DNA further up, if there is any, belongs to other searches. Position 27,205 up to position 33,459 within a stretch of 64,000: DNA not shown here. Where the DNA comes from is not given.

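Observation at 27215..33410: AT-rich single-gene island encoding a 1985-aa helicase-nuclease: candidate (variant) anti-phage defence module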

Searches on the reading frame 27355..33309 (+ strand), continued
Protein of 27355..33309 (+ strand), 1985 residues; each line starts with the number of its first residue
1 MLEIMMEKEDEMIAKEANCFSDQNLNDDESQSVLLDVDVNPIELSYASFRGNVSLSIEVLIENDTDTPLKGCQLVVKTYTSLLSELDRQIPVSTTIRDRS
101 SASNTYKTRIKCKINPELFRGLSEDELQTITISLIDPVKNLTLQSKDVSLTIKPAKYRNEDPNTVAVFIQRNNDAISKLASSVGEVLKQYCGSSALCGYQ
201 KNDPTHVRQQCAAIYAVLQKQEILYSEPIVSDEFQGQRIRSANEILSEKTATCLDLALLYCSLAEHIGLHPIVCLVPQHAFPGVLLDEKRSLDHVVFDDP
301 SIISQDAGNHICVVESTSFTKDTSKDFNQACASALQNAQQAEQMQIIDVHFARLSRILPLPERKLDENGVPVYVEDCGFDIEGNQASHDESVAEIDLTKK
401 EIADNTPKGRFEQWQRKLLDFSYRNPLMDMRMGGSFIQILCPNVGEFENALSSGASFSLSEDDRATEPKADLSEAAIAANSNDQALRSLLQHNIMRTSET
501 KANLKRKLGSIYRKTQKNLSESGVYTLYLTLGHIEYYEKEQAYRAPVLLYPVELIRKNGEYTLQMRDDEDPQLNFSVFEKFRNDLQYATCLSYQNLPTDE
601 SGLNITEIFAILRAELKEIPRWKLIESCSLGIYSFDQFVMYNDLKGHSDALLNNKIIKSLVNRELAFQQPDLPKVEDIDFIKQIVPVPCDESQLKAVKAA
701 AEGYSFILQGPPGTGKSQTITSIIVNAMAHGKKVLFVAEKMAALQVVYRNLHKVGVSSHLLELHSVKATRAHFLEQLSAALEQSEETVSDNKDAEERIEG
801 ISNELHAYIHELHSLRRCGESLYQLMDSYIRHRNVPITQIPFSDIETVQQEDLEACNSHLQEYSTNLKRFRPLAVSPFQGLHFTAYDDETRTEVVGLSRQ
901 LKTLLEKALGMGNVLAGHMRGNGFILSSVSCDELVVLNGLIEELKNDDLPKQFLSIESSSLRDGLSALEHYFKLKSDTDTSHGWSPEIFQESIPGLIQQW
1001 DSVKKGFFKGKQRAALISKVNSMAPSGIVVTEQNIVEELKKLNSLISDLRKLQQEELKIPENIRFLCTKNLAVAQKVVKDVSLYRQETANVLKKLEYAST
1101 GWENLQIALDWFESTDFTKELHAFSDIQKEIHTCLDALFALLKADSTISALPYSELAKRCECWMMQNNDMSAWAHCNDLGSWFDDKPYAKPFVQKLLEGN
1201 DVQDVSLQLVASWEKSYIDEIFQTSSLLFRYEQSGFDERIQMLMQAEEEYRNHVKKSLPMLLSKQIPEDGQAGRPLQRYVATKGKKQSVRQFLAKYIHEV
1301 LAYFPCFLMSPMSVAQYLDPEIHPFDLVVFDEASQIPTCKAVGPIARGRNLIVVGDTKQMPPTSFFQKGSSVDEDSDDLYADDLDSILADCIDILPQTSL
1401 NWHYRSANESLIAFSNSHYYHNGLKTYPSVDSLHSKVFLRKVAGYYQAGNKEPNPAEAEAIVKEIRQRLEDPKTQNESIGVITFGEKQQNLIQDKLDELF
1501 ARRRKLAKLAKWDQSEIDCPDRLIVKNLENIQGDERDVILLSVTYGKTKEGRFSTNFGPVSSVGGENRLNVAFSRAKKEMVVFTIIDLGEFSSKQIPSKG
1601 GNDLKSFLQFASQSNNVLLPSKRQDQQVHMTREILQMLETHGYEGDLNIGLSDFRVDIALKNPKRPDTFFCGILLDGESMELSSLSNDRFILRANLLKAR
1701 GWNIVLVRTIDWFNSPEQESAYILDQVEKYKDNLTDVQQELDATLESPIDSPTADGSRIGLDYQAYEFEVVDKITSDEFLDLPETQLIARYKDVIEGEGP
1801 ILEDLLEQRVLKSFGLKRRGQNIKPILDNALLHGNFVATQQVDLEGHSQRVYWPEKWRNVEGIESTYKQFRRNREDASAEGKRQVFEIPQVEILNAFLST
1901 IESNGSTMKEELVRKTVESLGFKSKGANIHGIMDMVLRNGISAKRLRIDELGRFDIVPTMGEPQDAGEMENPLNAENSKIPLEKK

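Call 15: find_homologous_proteins(query=window:27355-33309:+, max_evalue=1e-10)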
Query window:27355-33309:+ (1985 aa): 660 proteins with E <= 1e-10 among 8000 candidates; the best 120 are listed.
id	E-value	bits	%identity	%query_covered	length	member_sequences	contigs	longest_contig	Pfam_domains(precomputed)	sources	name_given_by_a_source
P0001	0.0e+0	4249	95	99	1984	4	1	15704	PF11784.14,PF13195.12,PF13087.13,PF13086.13,PF13604.13,PF13245.13,PF18741.8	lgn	-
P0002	0.0e+0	2273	55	97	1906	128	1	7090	PF13195.12,PF13087.13,PF13086.13,PF13604.13,PF13245.13,PF18741.8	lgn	-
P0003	0.0e+0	1643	43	97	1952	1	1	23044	PF13195.12,PF13087.13,PF13086.13,PF00270.36,PF13604.13,PF13245.13,PF18741.8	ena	-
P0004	0.0e+0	1625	42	97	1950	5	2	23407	PF13195.12,PF13087.13,PF13086.13,PF13604.13,PF13245.13,PF18741.8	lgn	-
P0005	0.0e+0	1621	42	97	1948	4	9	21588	PF13195.12,PF13087.13,PF13086.13,PF13604.13,PF13245.13,PF18741.8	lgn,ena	-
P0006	0.0e+0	1614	42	96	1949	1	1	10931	PF13195.12,PF13087.13,PF13086.13,PF00270.36,PF13604.13,PF13245.13,PF18741.8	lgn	-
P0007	0.0e+0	1610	42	97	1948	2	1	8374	PF13195.12,PF13087.13,PF13086.13,PF13604.13,PF13245.13,PF18741.8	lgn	-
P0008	0.0e+0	1606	42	97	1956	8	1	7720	PF13195.12,PF13087.13,PF13086.13,PF13604.13,PF13245.13,PF18741.8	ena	-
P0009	0.0e+0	1595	43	97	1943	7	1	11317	PF11784.14,PF13195.12,PF13087.13,PF13086.13,PF13245.13,PF18741.8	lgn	-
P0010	0.0e+0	1592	43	97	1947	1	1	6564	PF13195.12,PF13087.13,PF13086.13,PF13604.13,PF13245.13,PF18741.8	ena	-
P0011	0.0e+0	1591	43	97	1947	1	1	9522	PF13195.12,PF13087.13,PF13086.13,PF13604.13,PF13245.13,PF18741.8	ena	-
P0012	0.0e+0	1558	43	96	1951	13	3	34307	PF11784.14,PF13195.12,PF13087.13,PF13086.13,PF00270.36,PF13604.13,PF13245.13,PF18741.8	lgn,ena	-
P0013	0.0e+0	1530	42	98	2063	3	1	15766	PF11784.14,PF13195.12,PF13087.13,PF13086.13,PF13604.13,PF13245.13,PF18741.8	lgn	-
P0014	0.0e+0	1386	39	97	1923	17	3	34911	PF13195.12,PF13087.13,PF13086.13,PF13604.13,PF13245.13,PF18741.8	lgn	-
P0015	2.3e-264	899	35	41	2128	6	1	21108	PF11784.14,PF13195.12,PF13087.13,PF13086.13,PF13604.13,PF13245.13,PF18741.8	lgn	-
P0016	1.3e-263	896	34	43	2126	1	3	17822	PF11784.14,PF13195.12,PF13087.13,PF13086.13,PF13604.13,PF13245.13,PF18741.8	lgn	-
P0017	1.7e-263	896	31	97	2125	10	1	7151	PF11784.14,PF13195.12,PF13087.13,PF13086.13,PF13604.13,PF13245.13,PF18741.8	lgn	-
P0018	2.0e-262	892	32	95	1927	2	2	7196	PF11784.14,PF13195.12,PF13087.13,PF13086.13,PF13604.13,PF13245.13,PF18741.8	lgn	-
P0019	2.5e-262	892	35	41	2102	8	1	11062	PF11784.14,PF13195.12,PF13087.13,PF13086.13,PF13604.13,PF13245.13,PF18741.8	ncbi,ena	-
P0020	1.1e-259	883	32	97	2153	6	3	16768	PF11784.14,PF13195.12,PF13087.13,PF13086.13,PF13604.13,PF13245.13,PF18741.8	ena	-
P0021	3.3e-259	881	31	99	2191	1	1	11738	PF11784.14,PF13195.12,PF13087.13,PF13086.13,PF13604.13,PF13245.13,PF18741.8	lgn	-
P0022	4.1e-258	878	33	44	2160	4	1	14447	PF11784.14,PF13195.12,PF13087.13,PF13086.13,PF13604.13,PF13245.13,PF18741.8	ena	-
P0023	4.6e-257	874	32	90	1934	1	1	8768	PF11784.14,PF13195.12,PF13087.13,PF13086.13,PF01443.25,PF13604.13,PF13245.13,PF18741.8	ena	-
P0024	6.8e-257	874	33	44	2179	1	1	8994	PF11784.14,PF13195.12,PF13087.13,PF13086.13,PF13604.13,PF13245.13,PF18741.8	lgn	-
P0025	2.2e-256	872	32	90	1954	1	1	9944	PF11784.14,PF13195.12,PF13087.13,PF13086.13,PF13604.13,PF13245.13,PF18741.8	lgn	-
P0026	5.3e-255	868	36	34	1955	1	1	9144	PF11784.14,PF13195.12,PF13087.13,PF13086.13,PF13604.13,PF13245.13,PF18741.8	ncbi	-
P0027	1.0e-254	867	34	41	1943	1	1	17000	PF11784.14,PF13195.12,PF13087.13,PF13086.13,PF13604.13,PF13245.13,PF18741.8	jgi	jgi:superfamily I DNA and/or RNA helicase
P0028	2.5e-254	865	32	90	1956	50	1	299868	PF11784.14,PF13195.12,PF13087.13,PF13086.13,PF13604.13,PF13245.13,PF18741.8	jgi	-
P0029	3.4e-252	858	32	92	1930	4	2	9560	PF11784.14,PF13195.12,PF13087.13,PF13086.13,PF13604.13,PF13245.13,PF18741.8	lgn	-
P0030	5.4e-252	858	38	34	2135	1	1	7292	PF11784.14,PF13195.12,PF13087.13,PF13086.13,PF13604.13,PF13245.13,PF18741.8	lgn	-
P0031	2.0e-251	856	33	43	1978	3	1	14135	PF11784.14,PF13195.12,PF13087.13,PF13086.13,PF13604.13,PF13245.13,PF18741.8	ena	-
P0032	1.9e-250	852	31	95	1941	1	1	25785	PF11784.14,PF13195.12,PF13087.13,PF13086.13,PF01443.25,PF13604.13,PF13245.13,PF18741.8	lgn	-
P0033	7.9e-250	850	36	37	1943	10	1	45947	PF11784.14,PF13195.12,PF13087.13,PF13086.13,PF01443.25,PF13604.13,PF13245.13,PF18741.8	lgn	-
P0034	3.5e-248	845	31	96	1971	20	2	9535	PF13195.12,PF13087.13,PF13086.13,PF13604.13,PF13245.13,PF18741.8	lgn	-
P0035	3.8e-248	845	34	39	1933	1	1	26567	PF11784.14,PF13195.12,PF13087.13,PF13086.13,PF13604.13,PF13245.13,PF18741.8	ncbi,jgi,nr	ncbi:MAG: DUF3320 domain-containing protein [Oscillospiraceae bacterium]|jgi:hypothetical protein|nr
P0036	1.1e-247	843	34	41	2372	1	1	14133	PF11784.14,PF13195.12,PF13087.13,PF13086.13,PF13604.13,PF13245.13,PF18741.8,PF22083.3,PF04851.22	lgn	-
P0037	5.5e-247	841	35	37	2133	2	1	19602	PF11784.14,PF13195.12,PF13087.13,PF13086.13,PF13604.13,PF13245.13,PF18741.8,PF13643.12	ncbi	-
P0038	5.9e-247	841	42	27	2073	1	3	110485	PF11784.14,PF13195.12,PF13087.13,PF13086.13,PF01443.25,PF13604.13,PF13245.13,PF18741.8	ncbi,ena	-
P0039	8.8e-247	840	32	96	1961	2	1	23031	PF11784.14,PF13195.12,PF13087.13,PF13086.13,PF01443.25,PF13604.13,PF13245.13,PF18741.8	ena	-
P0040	9.9e-247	840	35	36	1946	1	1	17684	PF11784.14,PF13195.12,PF13087.13,PF13086.13,PF01443.25,PF13604.13,PF13245.13,PF18741.8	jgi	jgi:hypothetical protein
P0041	5.9e-246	837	37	35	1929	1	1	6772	PF11784.14,PF13195.12,PF13087.13,PF13086.13,PF13604.13,PF13245.13,PF18741.8,PF04851.22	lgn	-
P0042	1.4e-245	836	31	90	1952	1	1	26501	PF11784.14,PF13195.12,PF13087.13,PF13086.13,PF13604.13,PF13245.13,PF18741.8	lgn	-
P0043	1.6e-245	836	31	96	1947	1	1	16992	PF11784.14,PF13195.12,PF13087.13,PF13086.13,PF13604.13,PF13245.13,PF18741.8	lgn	-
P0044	3.5e-245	835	35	40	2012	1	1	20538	PF11784.14,PF13195.12,PF13087.13,PF13086.13,PF13604.13,PF13245.13,PF18741.8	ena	-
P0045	5.2e-245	834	36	34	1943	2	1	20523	PF11784.14,PF13195.12,PF13087.13,PF13086.13,PF13604.13,PF13245.13,PF18741.8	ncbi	-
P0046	9.0e-245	834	36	37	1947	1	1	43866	PF11784.14,PF13195.12,PF13087.13,PF13086.13,PF13604.13,PF13245.13,PF18741.8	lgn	-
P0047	1.1e-244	833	36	37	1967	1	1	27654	PF11784.14,PF13195.12,PF13087.13,PF13086.13,PF01443.25,PF13604.13,PF13245.13,PF18741.8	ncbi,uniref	ncbi:DUF3320 domain-containing protein [Paenibacillus cisolokensis]|uniref:DUF3320 domain-containing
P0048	1.5e-244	833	35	40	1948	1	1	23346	PF11784.14,PF13195.12,PF13087.13,PF13086.13,PF01443.25,PF13604.13,PF13245.13,PF18741.8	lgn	-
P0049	3.9e-244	831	33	41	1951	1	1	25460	PF11784.14,PF13195.12,PF13087.13,PF13086.13,PF01443.25,PF13604.13,PF13245.13,PF18741.8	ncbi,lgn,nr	ncbi:MAG: DUF3320 domain-containing protein [Eubacteriales bacterium]|nr:DUF3320 domain-containing p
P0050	4.2e-244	831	34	39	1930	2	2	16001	PF11784.14,PF13195.12,PF13087.13,PF13086.13,PF13604.13,PF13245.13,PF18741.8,PF04851.22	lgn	-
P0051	5.2e-244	831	37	36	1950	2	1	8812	PF11784.14,PF13195.12,PF13087.13,PF13086.13,PF01443.25,PF13604.13,PF13245.13,PF18741.8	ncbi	-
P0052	5.3e-244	831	32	90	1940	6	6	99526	PF11784.14,PF13195.12,PF13087.13,PF13086.13,PF01443.25,PF13604.13,PF13245.13,PF18741.8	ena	-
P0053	5.7e-244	831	36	36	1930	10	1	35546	PF11784.14,PF13195.12,PF13087.13,PF13086.13,PF01443.25,PF13604.13,PF13245.13,PF18741.8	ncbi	-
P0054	1.6e-243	829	37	36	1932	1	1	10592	PF13195.12,PF13087.13,PF13086.13,PF13604.13,PF13245.13,PF18741.8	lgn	-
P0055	9.6e-243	827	34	40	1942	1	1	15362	PF11784.14,PF13195.12,PF13087.13,PF13086.13,PF13604.13,PF13245.13,PF18741.8,PF04851.22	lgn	-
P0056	1.1e-242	827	35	37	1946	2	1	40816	PF11784.14,PF13195.12,PF13087.13,PF13086.13,PF01443.25,PF13604.13,PF13245.13,PF18741.8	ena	-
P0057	1.2e-242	827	38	35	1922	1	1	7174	PF11784.14,PF13195.12,PF13087.13,PF13086.13,PF13604.13,PF13245.13,PF18741.8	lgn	-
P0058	1.4e-241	823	33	82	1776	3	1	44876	PF13195.12,PF13087.13,PF13086.13,PF13604.13,PF13245.13,PF18741.8,PF13191.13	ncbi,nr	ncbi:MAG: DUF4011 domain-containing protein, partial [Bacteroidaceae bacterium]|nr:DUF4011 domain-co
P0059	1.7e-241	823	31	90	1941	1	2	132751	PF11784.14,PF13195.12,PF13087.13,PF13086.13,PF01443.25,PF13604.13,PF13245.13,PF18741.8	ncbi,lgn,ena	-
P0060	2.7e-241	822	32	89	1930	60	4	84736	PF11784.14,PF13195.12,PF13087.13,PF13086.13,PF13604.13,PF13245.13,PF18741.8,PF04851.22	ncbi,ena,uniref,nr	ncbi:DUF3320 domain-containing protein [Bacteroides stercorirosoris]|uniref:DUF3320 domain-containin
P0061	4.5e-241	821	32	89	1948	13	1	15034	PF11784.14,PF13195.12,PF13087.13,PF13086.13,PF01443.25,PF13604.13,PF13245.13,PF18741.8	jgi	-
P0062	5.0e-241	821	36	36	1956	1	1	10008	PF11784.14,PF13195.12,PF13087.13,PF13086.13,PF13604.13,PF13245.13,PF18741.8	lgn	-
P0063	5.6e-241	821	34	40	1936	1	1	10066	PF11784.14,PF13195.12,PF13087.13,PF13086.13,PF01443.25,PF13604.13,PF13245.13,PF18741.8,PF04851.22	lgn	-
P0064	7.6e-241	821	33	42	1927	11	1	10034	PF11784.14,PF13195.12,PF13087.13,PF13086.13,PF13604.13,PF13245.13,PF18741.8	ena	-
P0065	9.2e-241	820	31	90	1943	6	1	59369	PF11784.14,PF13195.12,PF13087.13,PF13086.13,PF13604.13,PF13245.13,PF18741.8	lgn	-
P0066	1.3e-240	820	31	89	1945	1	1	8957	PF11784.14,PF13195.12,PF13087.13,PF13086.13,PF01443.25,PF13604.13,PF13245.13,PF18741.8,PF13191.13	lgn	-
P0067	1.3e-240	820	36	36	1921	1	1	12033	PF11784.14,PF13195.12,PF13087.13,PF13086.13,PF13604.13,PF13245.13,PF18741.8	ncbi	-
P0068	2.0e-240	819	33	40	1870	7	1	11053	PF13195.12,PF13087.13,PF13086.13,PF13604.13,PF13245.13,PF18741.8,PF04851.22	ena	-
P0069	4.5e-240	818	31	90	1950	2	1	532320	PF11784.14,PF13195.12,PF13087.13,PF13086.13,PF01443.25,PF13604.13,PF13245.13,PF18741.8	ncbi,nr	ncbi:DUF3320 domain-containing protein [Mucilaginibacter pedocola]|nr:DUF3320 domain-containing prot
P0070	5.6e-240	818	33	40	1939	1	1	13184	PF11784.14,PF13195.12,PF13087.13,PF13086.13,PF13604.13,PF13245.13,PF18741.8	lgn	-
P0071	6.0e-240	818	37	35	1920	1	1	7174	PF11784.14,PF13195.12,PF13087.13,PF13086.13,PF01443.25,PF13604.13,PF13245.13,PF18741.8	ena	-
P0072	9.6e-240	817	33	80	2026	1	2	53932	PF13195.12,PF13087.13,PF13086.13,PF13604.13,PF13245.13,PF18741.8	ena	-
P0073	9.7e-240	817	33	42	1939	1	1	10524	PF11784.14,PF13195.12,PF13087.13,PF13086.13,PF01443.25,PF13604.13,PF13245.13,PF18741.8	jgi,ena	-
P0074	1.2e-239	817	30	96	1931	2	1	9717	PF11784.14,PF13195.12,PF13087.13,PF13086.13,PF01443.25,PF13604.13,PF13245.13,PF18741.8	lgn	-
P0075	1.5e-239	816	31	90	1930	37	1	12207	PF11784.14,PF13195.12,PF13087.13,PF13086.13,PF13604.13,PF13245.13,PF18741.8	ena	-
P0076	1.8e-239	816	37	35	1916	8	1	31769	PF13195.12,PF13087.13,PF13086.13,PF01443.25,PF13604.13,PF13245.13,PF18741.8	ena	-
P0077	4.3e-239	815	32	90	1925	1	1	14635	PF13195.12,PF13087.13,PF13086.13,PF13604.13,PF13245.13,PF18741.8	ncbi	-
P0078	9.3e-239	814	34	38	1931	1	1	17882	PF11784.14,PF13195.12,PF13087.13,PF13086.13,PF13604.13,PF13245.13,PF18741.8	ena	-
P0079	1.3e-238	813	32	90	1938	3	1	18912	PF11784.14,PF13195.12,PF13087.13,PF13086.13,PF13604.13,PF13245.13,PF18741.8,PF04851.22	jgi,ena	-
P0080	1.7e-238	813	32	41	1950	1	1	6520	PF11784.14,PF13195.12,PF13087.13,PF13086.13,PF01443.25,PF13604.13,PF13245.13,PF18741.8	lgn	-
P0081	4.2e-238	811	38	36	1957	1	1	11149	PF11784.14,PF13195.12,PF13087.13,PF13086.13,PF01443.25,PF13604.13,PF13245.13,PF18741.8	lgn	-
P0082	4.3e-238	811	32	90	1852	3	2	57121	PF13195.12,PF13087.13,PF13086.13,PF13604.13,PF13245.13,PF18741.8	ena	-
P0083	4.4e-238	811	34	39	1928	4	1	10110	PF13195.12,PF13087.13,PF13086.13,PF13245.13,PF18741.8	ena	-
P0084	1.0e-237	810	31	90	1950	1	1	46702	PF11784.14,PF13195.12,PF13087.13,PF13086.13,PF01443.25,PF13604.13,PF13245.13,PF18741.8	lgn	-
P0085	1.7e-237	809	31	89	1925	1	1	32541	PF11784.14,PF13195.12,PF13087.13,PF13086.13,PF13604.13,PF13245.13,PF18741.8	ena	-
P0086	1.8e-237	809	32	90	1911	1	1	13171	PF11784.14,PF13195.12,PF13087.13,PF13086.13,PF13604.13,PF13245.13,PF18741.8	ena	-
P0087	4.3e-237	808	41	25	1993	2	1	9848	PF11784.14,PF13195.12,PF13087.13,PF13086.13,PF13604.13,PF13245.13,PF18741.8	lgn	-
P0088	5.2e-237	808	34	42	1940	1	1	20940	PF11784.14,PF13195.12,PF13087.13,PF13086.13,PF01443.25,PF13604.13,PF13245.13,PF18741.8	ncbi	-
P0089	5.7e-237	808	37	34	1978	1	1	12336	PF11784.14,PF13195.12,PF13087.13,PF13086.13,PF01443.25,PF13604.13,PF13245.13,PF18741.8,PF04851.22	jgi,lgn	-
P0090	7.0e-237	807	32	89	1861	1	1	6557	PF13195.12,PF13087.13,PF13086.13,PF13604.13,PF13245.13,PF18741.8,PF04851.22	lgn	-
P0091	9.8e-237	807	34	42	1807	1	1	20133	PF11784.14,PF13195.12,PF13087.13,PF13086.13,PF01443.25,PF13604.13,PF13245.13,PF18741.8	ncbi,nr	ncbi:MAG: DUF3320 domain-containing protein [Clostridiales bacterium]|nr:DUF3320 domain-containing p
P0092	1.6e-236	806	33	38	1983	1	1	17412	PF11784.14,PF13195.12,PF13087.13,PF13086.13,PF01443.25,PF13604.13,PF13245.13,PF18741.8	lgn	-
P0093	1.7e-236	806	31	97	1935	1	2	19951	PF11784.14,PF13195.12,PF13087.13,PF13086.13,PF13604.13,PF13245.13,PF18741.8,PF04851.22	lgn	-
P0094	3.0e-236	805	35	37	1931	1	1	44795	PF11784.14,PF13195.12,PF13087.13,PF13086.13,PF13604.13,PF13245.13,PF18741.8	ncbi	-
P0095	6.2e-236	804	31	90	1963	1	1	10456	PF11784.14,PF13195.12,PF13087.13,PF13086.13,PF13604.13,PF13245.13,PF18741.8,PF04851.22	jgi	-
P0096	6.9e-236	804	31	90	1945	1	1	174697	PF11784.14,PF13195.12,PF13087.13,PF13086.13,PF13604.13,PF13245.13,PF18741.8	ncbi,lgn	-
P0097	8.3e-236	804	35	38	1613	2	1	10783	PF13195.12,PF13087.13,PF13086.13,PF13604.13,PF13245.13,PF18741.8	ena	-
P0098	1.6e-235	803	32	85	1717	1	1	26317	PF13195.12,PF13087.13,PF13086.13,PF13604.13,PF13245.13,PF18741.8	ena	-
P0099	1.8e-235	803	31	95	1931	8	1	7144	PF11784.14,PF13195.12,PF13087.13,PF13086.13,PF01443.25,PF13604.13,PF13245.13,PF18741.8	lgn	-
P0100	2.3e-235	802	38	36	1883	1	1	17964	PF13195.12,PF13087.13,PF13086.13,PF13604.13,PF13245.13,PF18741.8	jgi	-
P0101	2.4e-235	802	37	34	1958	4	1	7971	PF13195.12,PF13087.13,PF13086.13,PF01443.25,PF13604.13,PF13245.13,PF18741.8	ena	-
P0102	2.5e-235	802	36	36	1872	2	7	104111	PF13195.12,PF13087.13,PF13086.13,PF13604.13,PF13245.13,PF18741.8,PF04851.22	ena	-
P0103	2.7e-235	802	33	40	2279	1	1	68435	PF11784.14,PF13195.12,PF13087.13,PF13086.13,PF01443.25,PF13604.13,PF13245.13,PF18741.8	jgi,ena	-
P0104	3.2e-235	802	37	36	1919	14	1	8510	PF11784.14,PF13195.12,PF13087.13,PF13086.13,PF13604.13,PF13245.13,PF18741.8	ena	-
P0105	3.2e-235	802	34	38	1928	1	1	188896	PF11784.14,PF13195.12,PF13087.13,PF13086.13,PF13604.13,PF13245.13,PF18741.8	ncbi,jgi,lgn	ncbi:MAG: DUF3320 domain-containing protein [Christensenellales bacterium]|jgi:hypothetical protein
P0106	4.8e-235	801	31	93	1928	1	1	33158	PF11784.14,PF13195.12,PF13087.13,PF13086.13,PF01443.25,PF13604.13,PF13245.13,PF18741.8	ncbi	-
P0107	4.8e-235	801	37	36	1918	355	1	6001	PF11784.14,PF13195.12,PF13087.13,PF13086.13,PF01443.25,PF13604.13,PF13245.13,PF18741.8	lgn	-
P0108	5.4e-235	801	36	36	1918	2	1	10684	PF11784.14,PF13195.12,PF13087.13,PF13086.13,PF01443.25,PF13604.13,PF13245.13,PF18741.8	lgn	-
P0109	8.1e-235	801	37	36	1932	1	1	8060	PF11784.14,PF13195.12,PF13087.13,PF13086.13,PF01443.25,PF13604.13,PF13245.13,PF18741.8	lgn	-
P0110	1.1e-234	800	31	90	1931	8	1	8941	PF11784.14,PF13195.12,PF13087.13,PF13086.13,PF13604.13,PF13245.13,PF18741.8,PF04851.22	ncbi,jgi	jgi:hypothetical protein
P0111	1.2e-234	800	31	90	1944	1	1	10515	PF11784.14,PF13195.12,PF13087.13,PF13086.13,PF13604.13,PF13245.13,PF18741.8,PF04851.22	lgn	-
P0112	1.7e-234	800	34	36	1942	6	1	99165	PF11784.14,PF13195.12,PF13087.13,PF13086.13,PF13604.13,PF13245.13,PF18741.8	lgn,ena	-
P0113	2.1e-234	799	34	39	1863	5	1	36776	PF13195.12,PF13087.13,PF13086.13,PF13604.13,PF13245.13,PF18741.8,PF04851.22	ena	-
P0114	3.4e-234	799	30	97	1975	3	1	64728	PF11784.14,PF13195.12,PF13087.13,PF13086.13,PF13604.13,PF13245.13,PF18741.8,PF09848.16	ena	-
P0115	3.9e-234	798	31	90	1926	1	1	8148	PF11784.14,PF13195.12,PF13087.13,PF13086.13,PF01443.25,PF13604.13,PF13245.13,PF18741.8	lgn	-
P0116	7.5e-234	797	38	33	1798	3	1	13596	PF13195.12,PF13087.13,PF13086.13,PF13604.13,PF13245.13,PF18741.8,PF04851.22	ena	-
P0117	7.7e-234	797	35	36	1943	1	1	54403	PF11784.14,PF13195.12,PF13087.13,PF13086.13,PF13604.13,PF13245.13,PF18741.8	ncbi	-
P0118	9.9e-234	797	32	91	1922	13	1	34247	PF13195.12,PF13087.13,PF13086.13,PF13604.13,PF13245.13,PF18741.8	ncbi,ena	-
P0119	1.5e-233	796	31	96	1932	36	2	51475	PF11784.14,PF13195.12,PF13087.13,PF13086.13,PF01443.25,PF13604.13,PF13245.13,PF18741.8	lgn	-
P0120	1.6e-233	796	33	43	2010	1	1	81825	PF11784.14,PF13195.12,PF13087.13,PF13086.13,PF13604.13,PF13245.13,PF18741.8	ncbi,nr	ncbi:MAG: DUF3320 domain-containing protein [Clostridiaceae bacterium]|nr:DUF3320 domain-containing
